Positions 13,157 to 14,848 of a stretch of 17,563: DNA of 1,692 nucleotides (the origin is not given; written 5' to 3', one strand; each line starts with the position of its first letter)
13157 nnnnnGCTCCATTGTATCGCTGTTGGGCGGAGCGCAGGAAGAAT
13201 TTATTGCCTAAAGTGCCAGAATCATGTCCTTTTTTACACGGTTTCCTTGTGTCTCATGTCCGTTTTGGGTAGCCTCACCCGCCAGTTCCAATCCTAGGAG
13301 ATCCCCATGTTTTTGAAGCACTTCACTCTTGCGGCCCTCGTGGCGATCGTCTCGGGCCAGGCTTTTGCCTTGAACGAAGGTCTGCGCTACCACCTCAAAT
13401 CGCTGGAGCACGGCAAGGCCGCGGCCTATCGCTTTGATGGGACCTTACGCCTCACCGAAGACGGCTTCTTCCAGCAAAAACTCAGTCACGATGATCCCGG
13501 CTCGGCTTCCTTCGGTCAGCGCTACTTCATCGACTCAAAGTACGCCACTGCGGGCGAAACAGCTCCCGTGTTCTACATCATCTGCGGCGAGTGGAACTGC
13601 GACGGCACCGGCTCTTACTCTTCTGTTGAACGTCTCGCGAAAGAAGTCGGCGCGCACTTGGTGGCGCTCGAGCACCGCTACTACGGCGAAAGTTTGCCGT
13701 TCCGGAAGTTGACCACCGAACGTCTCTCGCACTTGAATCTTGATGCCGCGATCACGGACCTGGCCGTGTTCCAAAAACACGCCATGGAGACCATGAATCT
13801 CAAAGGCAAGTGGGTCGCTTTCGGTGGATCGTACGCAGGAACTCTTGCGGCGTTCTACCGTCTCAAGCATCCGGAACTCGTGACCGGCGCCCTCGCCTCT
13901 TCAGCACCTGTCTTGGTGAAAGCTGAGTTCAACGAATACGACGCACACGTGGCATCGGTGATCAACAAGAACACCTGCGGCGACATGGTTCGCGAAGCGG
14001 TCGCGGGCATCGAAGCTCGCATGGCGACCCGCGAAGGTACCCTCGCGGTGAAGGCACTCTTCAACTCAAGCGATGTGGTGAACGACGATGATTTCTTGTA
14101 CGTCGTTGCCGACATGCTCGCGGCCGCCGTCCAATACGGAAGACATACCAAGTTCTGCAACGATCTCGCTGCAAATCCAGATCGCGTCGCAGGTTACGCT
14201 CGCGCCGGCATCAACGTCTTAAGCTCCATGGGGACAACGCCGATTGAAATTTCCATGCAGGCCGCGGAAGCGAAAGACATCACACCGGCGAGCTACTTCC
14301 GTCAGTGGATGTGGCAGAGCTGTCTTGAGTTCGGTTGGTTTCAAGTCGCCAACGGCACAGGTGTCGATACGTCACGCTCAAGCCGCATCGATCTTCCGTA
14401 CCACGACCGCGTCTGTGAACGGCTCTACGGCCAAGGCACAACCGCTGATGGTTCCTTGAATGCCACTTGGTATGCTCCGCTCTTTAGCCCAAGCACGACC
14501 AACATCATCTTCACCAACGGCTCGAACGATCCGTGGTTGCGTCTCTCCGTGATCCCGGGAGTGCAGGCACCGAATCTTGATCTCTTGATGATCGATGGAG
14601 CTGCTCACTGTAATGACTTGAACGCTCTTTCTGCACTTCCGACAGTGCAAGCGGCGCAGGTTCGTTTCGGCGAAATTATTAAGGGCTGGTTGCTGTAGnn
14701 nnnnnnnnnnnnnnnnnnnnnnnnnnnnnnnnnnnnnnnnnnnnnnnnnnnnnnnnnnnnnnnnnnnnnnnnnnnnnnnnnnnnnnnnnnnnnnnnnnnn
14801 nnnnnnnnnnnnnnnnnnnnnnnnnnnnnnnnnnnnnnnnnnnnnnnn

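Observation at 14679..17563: Tandem pair of GC-rich, Cys-rich secreted proteins with snapalysin-type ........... zinc site fused to a shared novel C-terminal domain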

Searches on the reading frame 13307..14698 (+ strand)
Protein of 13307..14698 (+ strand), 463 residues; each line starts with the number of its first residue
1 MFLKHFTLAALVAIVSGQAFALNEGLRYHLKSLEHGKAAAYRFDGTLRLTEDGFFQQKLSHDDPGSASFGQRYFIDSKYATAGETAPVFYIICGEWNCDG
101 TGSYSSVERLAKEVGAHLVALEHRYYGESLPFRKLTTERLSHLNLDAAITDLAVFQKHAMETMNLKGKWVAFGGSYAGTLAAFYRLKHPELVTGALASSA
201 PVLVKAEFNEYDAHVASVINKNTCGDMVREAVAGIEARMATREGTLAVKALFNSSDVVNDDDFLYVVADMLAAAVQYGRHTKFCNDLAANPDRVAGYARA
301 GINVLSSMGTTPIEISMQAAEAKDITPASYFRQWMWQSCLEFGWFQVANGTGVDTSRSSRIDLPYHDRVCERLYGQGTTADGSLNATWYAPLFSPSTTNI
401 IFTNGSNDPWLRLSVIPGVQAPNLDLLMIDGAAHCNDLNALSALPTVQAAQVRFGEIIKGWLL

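Call 17: search_protein_families(library=pfam, proteins=[window:13307-14698:+], max_evalue=0.001)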
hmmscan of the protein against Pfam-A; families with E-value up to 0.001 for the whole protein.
window:13307-14698:+ (463 aa): 4 families
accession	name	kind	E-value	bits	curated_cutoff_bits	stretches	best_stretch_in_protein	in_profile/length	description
PF05577.18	Peptidase_S28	-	2.7e-72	244.4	25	1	65-443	10-421/434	Serine carboxypeptidase S28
PF05576.17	Peptidase_S37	-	7.5e-07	28.6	27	1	55-290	36-260/448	PS-10 peptidase S37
PF00561.26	Abhydrolase_1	-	0.00016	21.9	25.8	1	107-203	20-104/245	alpha/beta hydrolase fold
PF12146.15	Hydrolase_4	-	0.00026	20.8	27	1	112-218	28-129/239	Serine aminopeptidase, S33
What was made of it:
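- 13307..14698 (+): Convergent neighbour: a secreted S28-family serine peptidase whose 3' end overlaps paralog 1 by 20 nt. It is conserved next to the family gene in 8 loci. It is context, not part of the operon. Pfam PF05577, E 2.7e-72 (call 17).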
